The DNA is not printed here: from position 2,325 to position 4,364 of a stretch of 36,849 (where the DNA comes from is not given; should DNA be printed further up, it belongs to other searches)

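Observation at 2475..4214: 579-aa terminal tail protein looks like a fused hub-spike with a His-rich apex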

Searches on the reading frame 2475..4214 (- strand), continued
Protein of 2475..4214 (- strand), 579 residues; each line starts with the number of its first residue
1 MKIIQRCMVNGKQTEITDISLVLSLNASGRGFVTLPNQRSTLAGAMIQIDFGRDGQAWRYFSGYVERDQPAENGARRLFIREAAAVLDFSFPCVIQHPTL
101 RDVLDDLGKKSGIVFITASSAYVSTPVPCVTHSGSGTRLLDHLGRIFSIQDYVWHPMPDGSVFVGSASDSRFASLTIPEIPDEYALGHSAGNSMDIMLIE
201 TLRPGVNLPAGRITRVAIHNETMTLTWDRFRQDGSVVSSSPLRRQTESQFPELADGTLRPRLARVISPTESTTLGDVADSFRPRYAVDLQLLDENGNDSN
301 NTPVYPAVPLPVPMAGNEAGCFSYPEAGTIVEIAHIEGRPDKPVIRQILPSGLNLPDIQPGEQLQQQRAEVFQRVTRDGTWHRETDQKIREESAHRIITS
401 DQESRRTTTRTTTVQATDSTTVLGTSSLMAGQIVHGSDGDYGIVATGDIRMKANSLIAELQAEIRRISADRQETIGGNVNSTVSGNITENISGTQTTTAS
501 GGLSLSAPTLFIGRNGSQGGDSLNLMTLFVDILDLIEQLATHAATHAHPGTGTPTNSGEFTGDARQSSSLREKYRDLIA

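Call 18: search_solved_structures(query=A1, max_evalue=10, show_alignments=4)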
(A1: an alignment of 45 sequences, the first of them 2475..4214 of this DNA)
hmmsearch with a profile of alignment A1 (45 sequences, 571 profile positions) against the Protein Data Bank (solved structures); distinct sequences matched with E-value up to 10: 30.
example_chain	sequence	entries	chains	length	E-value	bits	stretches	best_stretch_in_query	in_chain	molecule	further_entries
2z6b_A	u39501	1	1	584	4.4e-05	25.2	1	409-512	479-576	Tail-associated lysozyme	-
4jiv_A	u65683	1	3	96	4.5e-05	25.2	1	416-510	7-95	Tail-associated lysozyme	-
1k28_A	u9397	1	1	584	4.5e-05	25.2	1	409-512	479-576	TAIL-ASSOCIATED LYSOZYME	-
1wth_A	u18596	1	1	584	4.5e-05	25.2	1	409-512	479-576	Tail-associated lysozyme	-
4jj2_A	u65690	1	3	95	4.9e-05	25.1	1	415-511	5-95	Tail-associated lysozyme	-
4osd_A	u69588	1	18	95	6.1e-05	24.8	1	416-511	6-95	Tail-associated lysozyme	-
4ku0_A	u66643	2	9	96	6.2e-05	24.7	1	416-511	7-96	Tail-associated lysozyme | Baseplate central spike complex protein gp5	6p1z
4jiw_A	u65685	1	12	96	8.3e-05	24.3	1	416-510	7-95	Tail-associated lysozyme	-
6p22_A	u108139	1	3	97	8.8e-05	24.2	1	416-510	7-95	CHIMERA OF CENTRAL SPIKE PROTEINS GP5 FROM PHAGE T4 AND PVC8 FROM PVC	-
1pdl_A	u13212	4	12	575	0.00018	23.2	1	409-511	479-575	Tail-associated lysozyme | Peptidoglycan hydrolase gp5 | gp5, baseplate central spike protein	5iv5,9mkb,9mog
3a1m_A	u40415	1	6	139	0.00018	23.2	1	426-512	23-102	chimera of thrombin cleavage site, Tail-associated lysozyme, Fibritin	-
8prj_A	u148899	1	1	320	0.0009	20.9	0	158-178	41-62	v31Bagel8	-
6p20_A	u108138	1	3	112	0.0015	20.2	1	416-500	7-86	Baseplate central spike complex protein gp5,PHIKZ164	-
9f4a_BB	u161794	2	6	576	0.0016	20.1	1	411-511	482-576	Baseplate central spike protein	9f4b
6p2a_A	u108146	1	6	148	0.0078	17.8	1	416-494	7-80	CHIMERA OF BACTERIOPHAGE OBP GP146 AND A T4 GP5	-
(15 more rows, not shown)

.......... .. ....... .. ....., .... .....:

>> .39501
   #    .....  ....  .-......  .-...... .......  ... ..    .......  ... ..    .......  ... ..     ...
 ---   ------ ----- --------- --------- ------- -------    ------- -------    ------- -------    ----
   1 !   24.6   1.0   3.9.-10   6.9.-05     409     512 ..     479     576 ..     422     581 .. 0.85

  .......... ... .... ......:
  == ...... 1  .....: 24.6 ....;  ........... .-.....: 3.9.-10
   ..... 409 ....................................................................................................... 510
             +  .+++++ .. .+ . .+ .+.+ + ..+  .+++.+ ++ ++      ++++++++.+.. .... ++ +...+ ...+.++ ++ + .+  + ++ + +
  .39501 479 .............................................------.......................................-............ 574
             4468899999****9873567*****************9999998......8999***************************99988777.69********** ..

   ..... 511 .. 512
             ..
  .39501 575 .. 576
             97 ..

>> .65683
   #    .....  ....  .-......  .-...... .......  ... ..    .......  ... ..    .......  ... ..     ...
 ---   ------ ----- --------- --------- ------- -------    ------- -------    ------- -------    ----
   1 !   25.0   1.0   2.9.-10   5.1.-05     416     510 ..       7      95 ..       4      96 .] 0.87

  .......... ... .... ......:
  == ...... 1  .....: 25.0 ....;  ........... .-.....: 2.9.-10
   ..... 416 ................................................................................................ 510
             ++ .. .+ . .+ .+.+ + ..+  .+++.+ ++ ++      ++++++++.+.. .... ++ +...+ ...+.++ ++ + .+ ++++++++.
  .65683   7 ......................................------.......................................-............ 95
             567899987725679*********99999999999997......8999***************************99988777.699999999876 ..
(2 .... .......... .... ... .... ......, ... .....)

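Call 19: predict_structure(alignment_id=A1)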
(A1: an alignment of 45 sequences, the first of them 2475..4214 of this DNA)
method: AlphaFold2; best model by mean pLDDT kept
length: 579 residues; sequences in the alignment: 45
mean_pLDDT: 69.4   pTM: 0.47
mean pLDDT of the five models: 69.4, 68.8, 67.6, 62.6, 62.2
residues with pLDDT >= 90: 75; 70-90: 249; 50-70: 128; < 50: 127
segments of 3 or more residues with pLDDT < 50: 256-258, 270-278, 313-321, 351-399, 402-405, 409-450, 516-520
pLDDT, mean of each block of 10 residues (from residue 1): 73 87 90 84 89 79 90 84 90 88 94 92 87 85 87 89 91 80 78 85 87 90 87 69 64 52 72 44 69 72 74 44 65 66 67 36 36 39 42 45 46 38 32 42 44 56 59 75 72 66 68 52 71 83 68 68 82 65
secondary structure, 60 per line:
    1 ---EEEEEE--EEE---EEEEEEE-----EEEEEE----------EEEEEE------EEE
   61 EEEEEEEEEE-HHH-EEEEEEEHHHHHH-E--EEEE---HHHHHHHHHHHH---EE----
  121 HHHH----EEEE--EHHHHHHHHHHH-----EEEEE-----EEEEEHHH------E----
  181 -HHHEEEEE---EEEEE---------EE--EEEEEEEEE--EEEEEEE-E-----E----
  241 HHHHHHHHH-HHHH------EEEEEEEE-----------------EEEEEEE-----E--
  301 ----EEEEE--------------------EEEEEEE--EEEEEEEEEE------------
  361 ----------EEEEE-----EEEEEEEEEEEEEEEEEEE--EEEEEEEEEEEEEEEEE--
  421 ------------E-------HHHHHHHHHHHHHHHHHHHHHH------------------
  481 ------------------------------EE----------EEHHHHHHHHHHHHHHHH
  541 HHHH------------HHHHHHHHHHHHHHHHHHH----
elements in order: E4-9 E12-14 E18-24 E30-35 E46-51 E58-70 E76-82 H83-88 E93-96 H100-111 H121-124 E129-132 H136-146 E152-156 E162-166 E185-189 E193-197 E211-219 E222-228 H241-249 H251-254 E261-268 E286-292 E305-309 E330-336 E339-348 E371-375 E381-399 E402-418 H441-462 H525-544 H557-575

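Call 32: get_annotated_region(hit=H25, flank=4000)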
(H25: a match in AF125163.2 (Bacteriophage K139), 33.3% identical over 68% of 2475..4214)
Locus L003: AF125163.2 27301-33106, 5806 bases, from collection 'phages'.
description: Bacteriophage K139, complete genome.
organism: Bacteriophage K139 (NCBI taxid 2905721)
taxonomy: Viruses; Duplodnaviria; Heunggongvirae; Uroviricota; Caudoviricetes; Peduoviridae; Longwoodvirus; Longwoodvirus K139
host: Vibrio cholerae O139; source: -; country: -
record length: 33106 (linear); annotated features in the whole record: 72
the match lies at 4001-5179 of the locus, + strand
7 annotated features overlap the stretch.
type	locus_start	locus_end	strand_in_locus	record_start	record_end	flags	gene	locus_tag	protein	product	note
CDS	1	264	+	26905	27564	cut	orf34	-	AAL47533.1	orf34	-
CDS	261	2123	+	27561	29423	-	orf35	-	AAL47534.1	orf35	putative tail fiber protein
CDS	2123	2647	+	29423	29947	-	orf36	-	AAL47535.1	orf36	putative tail fiber assembly protein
CDS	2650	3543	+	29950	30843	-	orf37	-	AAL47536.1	orf37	-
CDS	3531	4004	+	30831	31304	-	orf38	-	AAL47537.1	orf38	-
CDS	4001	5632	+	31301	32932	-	orf39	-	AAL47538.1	orf39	-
regulatory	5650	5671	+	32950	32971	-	-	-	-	terminator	T39; putative rho-independent terminator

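Call 33: get_annotated_region(hit=H24, flank=4000)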
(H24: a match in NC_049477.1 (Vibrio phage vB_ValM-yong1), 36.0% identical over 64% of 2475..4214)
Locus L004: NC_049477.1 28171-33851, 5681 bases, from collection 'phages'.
description: Vibrio phage vB_ValM-yong1, complete genome.
organism: Vibrio phage vB_ValM-yong1 (NCBI taxid 2660715)
taxonomy: Viruses; Duplodnaviria; Heunggongvirae; Uroviricota; Caudoviricetes; Peduoviridae; Yongunavirus; Yongunavirus yong1
host: Vibrio alginolyticus; source: -; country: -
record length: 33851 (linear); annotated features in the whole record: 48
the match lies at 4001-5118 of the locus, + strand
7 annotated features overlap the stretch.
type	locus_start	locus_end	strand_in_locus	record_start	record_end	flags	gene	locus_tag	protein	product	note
CDS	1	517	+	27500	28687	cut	-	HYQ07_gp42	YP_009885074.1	baseplate J/gp47 family protein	phage baseplate wedge protein gp25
CDS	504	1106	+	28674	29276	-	-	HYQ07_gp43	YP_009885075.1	tail protein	-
CDS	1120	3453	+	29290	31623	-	-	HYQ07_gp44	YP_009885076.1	tail fiber protein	-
CDS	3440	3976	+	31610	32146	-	-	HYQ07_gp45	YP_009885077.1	tail-collar fiber protein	-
CDS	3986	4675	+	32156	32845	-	-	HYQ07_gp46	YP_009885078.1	baseplate protein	-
CDS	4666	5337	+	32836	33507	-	-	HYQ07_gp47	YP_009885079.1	baseplate protein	-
CDS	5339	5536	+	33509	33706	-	-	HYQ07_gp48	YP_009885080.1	baseplate assembly protein V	-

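Call 36: find_related_loci(query=A1, collection=viral_contigs, flank=6000)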
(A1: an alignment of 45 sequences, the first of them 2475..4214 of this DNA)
Query A1 (579 aa) in viral_contigs; peptide patterns used: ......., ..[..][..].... (x = any residue, [..] = any of these).
600 stretches matched a pattern (row limit reached: there are more); 541 encode a relative of the query (tblastn E <= 1e-3); the best 80 are kept; 80 distinct loci.
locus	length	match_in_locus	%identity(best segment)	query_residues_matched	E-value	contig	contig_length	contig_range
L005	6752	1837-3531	69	1-579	0e+0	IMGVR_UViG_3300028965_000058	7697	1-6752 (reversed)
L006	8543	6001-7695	69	1-579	0e+0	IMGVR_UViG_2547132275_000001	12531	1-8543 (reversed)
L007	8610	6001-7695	70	1-579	0e+0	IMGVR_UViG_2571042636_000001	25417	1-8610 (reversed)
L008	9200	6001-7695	69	1-579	0e+0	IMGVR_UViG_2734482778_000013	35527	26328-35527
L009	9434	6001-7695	69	1-579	0e+0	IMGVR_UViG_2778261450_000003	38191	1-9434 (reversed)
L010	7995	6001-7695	69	1-579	0e+0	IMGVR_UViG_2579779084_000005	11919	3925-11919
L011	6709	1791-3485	69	1-579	0e+0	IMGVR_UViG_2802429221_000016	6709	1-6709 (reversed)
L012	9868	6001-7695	68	1-579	0e+0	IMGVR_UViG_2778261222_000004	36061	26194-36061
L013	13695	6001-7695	68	1-579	0e+0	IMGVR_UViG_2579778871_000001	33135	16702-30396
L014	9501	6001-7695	68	1-579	0e+0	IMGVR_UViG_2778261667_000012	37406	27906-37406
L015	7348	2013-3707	68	1-579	0e+0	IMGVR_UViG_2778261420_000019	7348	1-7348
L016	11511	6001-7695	69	1-579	0e+0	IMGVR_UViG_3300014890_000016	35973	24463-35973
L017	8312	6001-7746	60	1-579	0e+0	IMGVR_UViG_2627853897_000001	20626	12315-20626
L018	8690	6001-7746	60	1-579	0e+0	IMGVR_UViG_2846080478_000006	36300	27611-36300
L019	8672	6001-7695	69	1-579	0e+0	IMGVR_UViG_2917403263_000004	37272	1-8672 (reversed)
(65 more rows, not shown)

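Call 48: search_protein_families(library=pfam, alignment_id=A1, max_evalue=1)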
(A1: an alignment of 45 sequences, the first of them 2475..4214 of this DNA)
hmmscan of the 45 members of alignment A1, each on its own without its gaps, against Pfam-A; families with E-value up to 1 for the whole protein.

A. member 1, window:2475-4214:- (579 aa): 2 families
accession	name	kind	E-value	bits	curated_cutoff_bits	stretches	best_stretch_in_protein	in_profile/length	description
PF04717.18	Phage_base_V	-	0.0012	19.6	23.8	1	310-345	35-70/75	Type VI secretion system/phage-baseplate injector OB domain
PF22178.3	Gp5_trimer_C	-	0.0031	18.1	30.9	1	463-501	60-98/112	Bacteriophage T4 gp5 C-terminal trimerisation domain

B. families by the number of members that match (of 45 scanned): 12 families
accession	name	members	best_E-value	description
PF04717.18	Phage_base_V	45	5.1e-05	Type VI secretion system/phage-baseplate injector OB domain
PF22178.3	Gp5_trimer_C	30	2.5e-05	Bacteriophage T4 gp5 C-terminal trimerisation domain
PF06715.18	Gp5_C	24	1.8e-05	Gp5 C-terminal repeat (3 copies)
PF21300.2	LbR_Ice_bind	3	0.11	Grass antifreeze beta roll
PF07897.16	EAR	2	0.14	Ethylene-responsive binding factor-associated repression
PF24706.1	DUF7669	1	0.061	Domain of unknown function (DUF7669)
PF19923.4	DUF6386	1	0.071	Family of unknown function (DUF6386)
PF22167.2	PH0730-like_N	1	0.092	PH0730-like, N-terminal domain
PF06586.17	TraK_N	1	0.1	TraK N-terminal domain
PF23353.1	BBS2_hp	1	0.23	BBS2 hairpin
PF22713.1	SNaCT6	1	0.27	Short NACHT-associated C-Terminal domain, family 6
PF17164.10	DUF5122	1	0.33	Domain of unknown function (DUF5122) beta-propeller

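Call 66: get_annotated_region(hit=H12, flank=2500)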
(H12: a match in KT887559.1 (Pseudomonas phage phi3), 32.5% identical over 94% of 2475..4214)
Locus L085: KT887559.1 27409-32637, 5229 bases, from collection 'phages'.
description: Pseudomonas phage phi3, complete genome.
organism: Pseudomonas phage phi3 (NCBI taxid 1754217)
taxonomy: Viruses; Duplodnaviria; Heunggongvirae; Uroviricota; Caudoviricetes; Peduoviridae; Phitrevirus; Phitrevirus phi3
host: Pseudomonas aeruginosa WH-SGI-V-07174; source: hospital; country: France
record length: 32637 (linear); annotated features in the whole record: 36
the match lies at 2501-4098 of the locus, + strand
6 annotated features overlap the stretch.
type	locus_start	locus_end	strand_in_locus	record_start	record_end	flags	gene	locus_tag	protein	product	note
CDS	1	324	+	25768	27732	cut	-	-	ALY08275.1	tail fiber protein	Prophage PssSM-01, phage tail fiber protein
CDS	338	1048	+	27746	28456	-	-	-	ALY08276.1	tail fiber assembly-like protein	-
CDS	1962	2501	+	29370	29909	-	-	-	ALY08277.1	nucleoid DNA-binding protein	-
CDS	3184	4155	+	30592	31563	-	-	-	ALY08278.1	hypothetical protein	Gp5 domain-containing protein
CDS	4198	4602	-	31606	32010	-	-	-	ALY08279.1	CopG family transcriptional regulator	-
CDS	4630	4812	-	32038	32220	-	-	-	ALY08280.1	periplasmic or secreted lipoprotein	-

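Call 67: get_annotated_region(hit=H18, flank=2500)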
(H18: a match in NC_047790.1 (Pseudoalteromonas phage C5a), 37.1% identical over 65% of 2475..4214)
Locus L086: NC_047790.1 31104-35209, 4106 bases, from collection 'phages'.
description: Pseudoalteromonas phage C5a, complete genome.
organism: Pseudoalteromonas phage C5a (NCBI taxid 1916107)
taxonomy: Viruses; Duplodnaviria; Heunggongvirae; Uroviricota; Caudoviricetes; Peduoviridae; Catalunyavirus; Catalunyavirus C5a
host: Pseudoalteromonas sp. RHS-str. 402; source: seawater; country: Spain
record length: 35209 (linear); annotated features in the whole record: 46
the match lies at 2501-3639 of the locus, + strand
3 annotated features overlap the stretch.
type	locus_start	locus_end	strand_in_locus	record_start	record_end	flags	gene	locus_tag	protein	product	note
CDS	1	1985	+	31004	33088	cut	-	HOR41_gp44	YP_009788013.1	tail collar fiber protein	annotation based on sequence similarity to acc nr YP_964252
CDS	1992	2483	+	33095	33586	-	-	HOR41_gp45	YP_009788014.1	hypothetical protein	-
CDS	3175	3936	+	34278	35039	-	-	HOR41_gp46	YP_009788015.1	baseplate protein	annotation based on sequence similarity to acc nr YP_964249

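Call 68: get_annotated_region(hit=H30, flank=2500)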
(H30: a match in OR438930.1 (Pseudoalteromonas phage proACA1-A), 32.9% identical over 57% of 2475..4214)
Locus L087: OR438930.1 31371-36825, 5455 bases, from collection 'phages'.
description: Pseudoalteromonas phage proACA1-A, complete genome.
organism: Pseudoalteromonas phage proACA1-A (NCBI taxid 3073886)
taxonomy: Viruses; Duplodnaviria; Heunggongvirae; Uroviricota; Caudoviricetes; Peduoviridae
host: Pseudoalteromonas elyakovii HL-AS1; source: arctic sediment; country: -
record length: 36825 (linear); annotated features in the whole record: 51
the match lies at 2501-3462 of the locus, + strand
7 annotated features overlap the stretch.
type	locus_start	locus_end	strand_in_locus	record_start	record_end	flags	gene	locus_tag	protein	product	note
CDS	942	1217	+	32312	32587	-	-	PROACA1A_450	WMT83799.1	hypothetical protein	similar to phage ACA1 gp45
CDS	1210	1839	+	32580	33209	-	-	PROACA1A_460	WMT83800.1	hypothetical protein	similar to phage ACA1 gp46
CDS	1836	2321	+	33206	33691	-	-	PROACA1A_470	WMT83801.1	hypothetical protein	similar to phage ACA1 gp47; putative P2 gpU-like protein; hypothetical protein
CDS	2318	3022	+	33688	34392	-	-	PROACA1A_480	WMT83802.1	hypothetical protein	similar to phage ACA1 gp48; P2 gpD-like protein; gpD-like protein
CDS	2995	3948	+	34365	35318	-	-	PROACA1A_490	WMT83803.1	cell puncturing device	similar to phage ACA1 gp49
CDS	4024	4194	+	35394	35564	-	-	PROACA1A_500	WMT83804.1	hypothetical protein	similar to phage ACA1 gp50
CDS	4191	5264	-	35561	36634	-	-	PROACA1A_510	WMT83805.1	integrase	similar to phage ACA1 gp51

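Call 69: get_annotated_region(hit=H14, flank=2500)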
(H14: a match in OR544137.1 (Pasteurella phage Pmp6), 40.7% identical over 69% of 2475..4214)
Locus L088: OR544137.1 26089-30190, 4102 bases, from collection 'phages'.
description: Pasteurella phage Pmp6, complete genome.
organism: Pasteurella phage Pmp6 (NCBI taxid 3127682)
taxonomy: Viruses
host: Pasteurella multocida Past34; source: human skin wound; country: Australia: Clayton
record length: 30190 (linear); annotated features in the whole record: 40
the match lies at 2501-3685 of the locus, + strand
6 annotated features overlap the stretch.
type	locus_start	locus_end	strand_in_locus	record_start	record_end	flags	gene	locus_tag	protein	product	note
CDS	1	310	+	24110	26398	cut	-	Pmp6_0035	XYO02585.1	tail fiber protein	-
CDS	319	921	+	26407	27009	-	-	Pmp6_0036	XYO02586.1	hypothetical protein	-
CDS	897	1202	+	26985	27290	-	-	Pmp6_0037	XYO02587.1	hypothetical protein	-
CDS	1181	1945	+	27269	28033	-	-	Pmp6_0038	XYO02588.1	hypothetical protein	-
CDS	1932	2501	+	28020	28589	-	-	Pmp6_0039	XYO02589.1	hypothetical protein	-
CDS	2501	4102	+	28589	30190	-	-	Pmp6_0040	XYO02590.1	baseplate protein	-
